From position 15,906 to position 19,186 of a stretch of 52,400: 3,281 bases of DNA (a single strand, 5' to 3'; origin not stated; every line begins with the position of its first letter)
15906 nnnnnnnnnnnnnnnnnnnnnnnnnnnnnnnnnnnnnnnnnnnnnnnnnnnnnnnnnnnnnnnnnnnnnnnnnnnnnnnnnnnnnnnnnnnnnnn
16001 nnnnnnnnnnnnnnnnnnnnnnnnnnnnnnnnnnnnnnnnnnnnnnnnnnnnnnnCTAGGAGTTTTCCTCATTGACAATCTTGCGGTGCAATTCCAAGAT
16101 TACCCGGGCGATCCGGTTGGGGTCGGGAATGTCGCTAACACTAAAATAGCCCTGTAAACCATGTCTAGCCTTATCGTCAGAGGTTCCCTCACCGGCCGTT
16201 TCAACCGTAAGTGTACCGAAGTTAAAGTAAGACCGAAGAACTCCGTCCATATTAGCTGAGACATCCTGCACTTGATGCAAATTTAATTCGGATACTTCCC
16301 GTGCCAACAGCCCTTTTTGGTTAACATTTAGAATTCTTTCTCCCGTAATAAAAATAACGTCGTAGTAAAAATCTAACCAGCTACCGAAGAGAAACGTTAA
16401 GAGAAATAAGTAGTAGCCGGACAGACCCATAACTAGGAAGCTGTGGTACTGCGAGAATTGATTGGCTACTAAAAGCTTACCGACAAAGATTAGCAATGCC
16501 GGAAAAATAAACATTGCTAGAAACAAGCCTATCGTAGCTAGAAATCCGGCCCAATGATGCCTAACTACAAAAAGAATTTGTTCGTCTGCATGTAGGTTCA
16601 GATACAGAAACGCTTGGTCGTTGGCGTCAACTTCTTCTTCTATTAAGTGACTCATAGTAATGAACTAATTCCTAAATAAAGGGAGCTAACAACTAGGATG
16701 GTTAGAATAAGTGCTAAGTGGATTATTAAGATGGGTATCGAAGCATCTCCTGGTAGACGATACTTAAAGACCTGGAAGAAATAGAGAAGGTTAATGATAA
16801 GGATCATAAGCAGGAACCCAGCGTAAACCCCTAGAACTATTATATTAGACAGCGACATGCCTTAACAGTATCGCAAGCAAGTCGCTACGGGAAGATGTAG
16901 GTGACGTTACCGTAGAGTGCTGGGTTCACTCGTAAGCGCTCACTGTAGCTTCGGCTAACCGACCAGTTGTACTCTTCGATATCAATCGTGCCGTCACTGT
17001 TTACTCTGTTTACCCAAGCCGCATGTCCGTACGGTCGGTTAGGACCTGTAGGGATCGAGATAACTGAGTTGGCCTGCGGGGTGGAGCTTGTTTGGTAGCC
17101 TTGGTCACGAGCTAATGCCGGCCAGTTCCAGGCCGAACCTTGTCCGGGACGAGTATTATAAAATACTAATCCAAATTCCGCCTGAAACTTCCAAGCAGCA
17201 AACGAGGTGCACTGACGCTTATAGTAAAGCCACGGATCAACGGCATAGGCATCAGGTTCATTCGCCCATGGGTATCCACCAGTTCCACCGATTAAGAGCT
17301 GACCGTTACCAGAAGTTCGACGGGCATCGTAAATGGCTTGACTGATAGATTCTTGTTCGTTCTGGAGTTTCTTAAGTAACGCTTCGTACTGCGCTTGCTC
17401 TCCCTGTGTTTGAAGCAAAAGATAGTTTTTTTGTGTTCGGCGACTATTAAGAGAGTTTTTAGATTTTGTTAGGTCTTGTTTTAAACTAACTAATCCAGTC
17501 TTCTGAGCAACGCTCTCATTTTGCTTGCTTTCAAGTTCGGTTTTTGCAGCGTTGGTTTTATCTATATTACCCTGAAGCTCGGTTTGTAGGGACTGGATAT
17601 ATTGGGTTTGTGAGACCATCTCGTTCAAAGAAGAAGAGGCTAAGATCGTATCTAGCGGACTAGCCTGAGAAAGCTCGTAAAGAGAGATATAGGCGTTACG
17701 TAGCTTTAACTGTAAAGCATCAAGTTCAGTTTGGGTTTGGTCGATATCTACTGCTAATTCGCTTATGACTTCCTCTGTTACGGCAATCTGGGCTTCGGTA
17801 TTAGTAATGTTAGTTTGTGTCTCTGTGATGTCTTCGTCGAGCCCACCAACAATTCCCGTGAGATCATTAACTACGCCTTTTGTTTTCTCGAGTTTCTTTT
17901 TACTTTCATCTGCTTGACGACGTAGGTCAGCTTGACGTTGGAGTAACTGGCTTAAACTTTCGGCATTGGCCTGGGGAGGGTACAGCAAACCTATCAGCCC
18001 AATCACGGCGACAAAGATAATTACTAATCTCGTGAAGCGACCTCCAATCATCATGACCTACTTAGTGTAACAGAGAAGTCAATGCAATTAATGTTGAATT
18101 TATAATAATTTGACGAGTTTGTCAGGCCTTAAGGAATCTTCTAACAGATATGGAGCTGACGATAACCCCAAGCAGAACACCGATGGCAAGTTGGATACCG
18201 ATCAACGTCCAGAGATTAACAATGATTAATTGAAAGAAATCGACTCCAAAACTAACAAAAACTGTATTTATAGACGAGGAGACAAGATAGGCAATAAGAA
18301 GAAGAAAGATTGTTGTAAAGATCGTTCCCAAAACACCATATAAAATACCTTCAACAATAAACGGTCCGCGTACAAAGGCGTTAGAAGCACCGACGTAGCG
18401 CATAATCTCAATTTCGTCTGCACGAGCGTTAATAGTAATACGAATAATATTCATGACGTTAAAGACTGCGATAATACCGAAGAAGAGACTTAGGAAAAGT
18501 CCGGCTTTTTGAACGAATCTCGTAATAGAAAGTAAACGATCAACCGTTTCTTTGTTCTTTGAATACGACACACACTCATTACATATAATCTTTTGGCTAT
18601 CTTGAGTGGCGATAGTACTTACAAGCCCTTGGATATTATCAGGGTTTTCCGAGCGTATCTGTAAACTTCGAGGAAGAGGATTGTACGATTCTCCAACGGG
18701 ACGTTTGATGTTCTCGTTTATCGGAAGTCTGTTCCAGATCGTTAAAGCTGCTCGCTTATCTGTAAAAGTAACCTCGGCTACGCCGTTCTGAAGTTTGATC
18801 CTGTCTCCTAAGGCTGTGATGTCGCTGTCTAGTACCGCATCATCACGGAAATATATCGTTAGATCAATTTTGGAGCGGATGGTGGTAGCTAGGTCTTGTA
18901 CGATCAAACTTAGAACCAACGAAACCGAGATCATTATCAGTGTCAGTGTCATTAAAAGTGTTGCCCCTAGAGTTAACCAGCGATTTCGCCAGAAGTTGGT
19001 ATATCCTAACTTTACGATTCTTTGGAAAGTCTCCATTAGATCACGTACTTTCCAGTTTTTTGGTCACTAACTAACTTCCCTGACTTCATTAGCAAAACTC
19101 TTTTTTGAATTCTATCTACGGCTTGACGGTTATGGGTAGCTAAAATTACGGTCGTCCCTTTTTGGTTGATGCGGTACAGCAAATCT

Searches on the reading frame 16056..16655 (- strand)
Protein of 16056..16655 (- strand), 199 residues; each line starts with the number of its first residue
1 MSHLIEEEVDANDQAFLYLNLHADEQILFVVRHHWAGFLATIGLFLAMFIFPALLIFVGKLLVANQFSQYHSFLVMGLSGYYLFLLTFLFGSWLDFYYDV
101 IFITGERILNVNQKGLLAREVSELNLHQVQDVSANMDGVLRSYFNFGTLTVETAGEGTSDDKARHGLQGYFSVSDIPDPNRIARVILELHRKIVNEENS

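Call 59: search_protein_families(library=pfam, proteins=[window:16056-16655:-], max_evalue=0.001)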
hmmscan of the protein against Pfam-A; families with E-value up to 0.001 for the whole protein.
window:16056-16655:- (199 aa): 1 family
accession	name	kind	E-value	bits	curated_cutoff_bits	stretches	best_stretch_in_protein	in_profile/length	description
PF03703.20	bPH_2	-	1.7e-05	25.4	22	1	113-184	16-76/78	Bacterial PH domain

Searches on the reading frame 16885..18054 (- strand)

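Call 59: search_protein_families(library=pfam, proteins=[window:16885-18054:-], max_evalue=0.001)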
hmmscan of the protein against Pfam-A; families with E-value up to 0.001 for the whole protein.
window:16885-18054:- (389 aa): 2 families
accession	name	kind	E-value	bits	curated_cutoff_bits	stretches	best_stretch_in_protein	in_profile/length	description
PF05257.22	CHAP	-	3.2e-18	66.5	26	1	274-363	3-81/81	CHAP domain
PF10234.14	Cluap1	-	0.00066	19.6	25.8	1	30-128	135-232/268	Clusterin-associated protein-1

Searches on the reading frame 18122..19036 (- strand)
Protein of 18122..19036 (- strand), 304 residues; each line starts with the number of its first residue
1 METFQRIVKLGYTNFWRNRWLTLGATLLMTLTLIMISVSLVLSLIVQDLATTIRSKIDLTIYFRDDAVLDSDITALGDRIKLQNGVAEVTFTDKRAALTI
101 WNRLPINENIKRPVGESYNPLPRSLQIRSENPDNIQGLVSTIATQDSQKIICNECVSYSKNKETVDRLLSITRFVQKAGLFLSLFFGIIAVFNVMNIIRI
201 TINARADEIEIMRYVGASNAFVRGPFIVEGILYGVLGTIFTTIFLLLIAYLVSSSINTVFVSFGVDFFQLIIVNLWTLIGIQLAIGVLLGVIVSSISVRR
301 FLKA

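Call 59: search_protein_families(library=pfam, proteins=[window:18122-19036:-], max_evalue=0.001)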
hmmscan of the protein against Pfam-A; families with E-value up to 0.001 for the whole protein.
window:18122-19036:- (304 aa): 2 families
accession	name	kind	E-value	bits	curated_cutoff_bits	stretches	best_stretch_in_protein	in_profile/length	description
PF02687.27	FtsX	-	1.4e-12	48.1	25.5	1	181-299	2-113/120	FtsX-like permease C-terminal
PF18075.7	FtsX_ECD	-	3.4e-09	37.6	23.5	1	59-145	3-90/96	FtsX extracellular domain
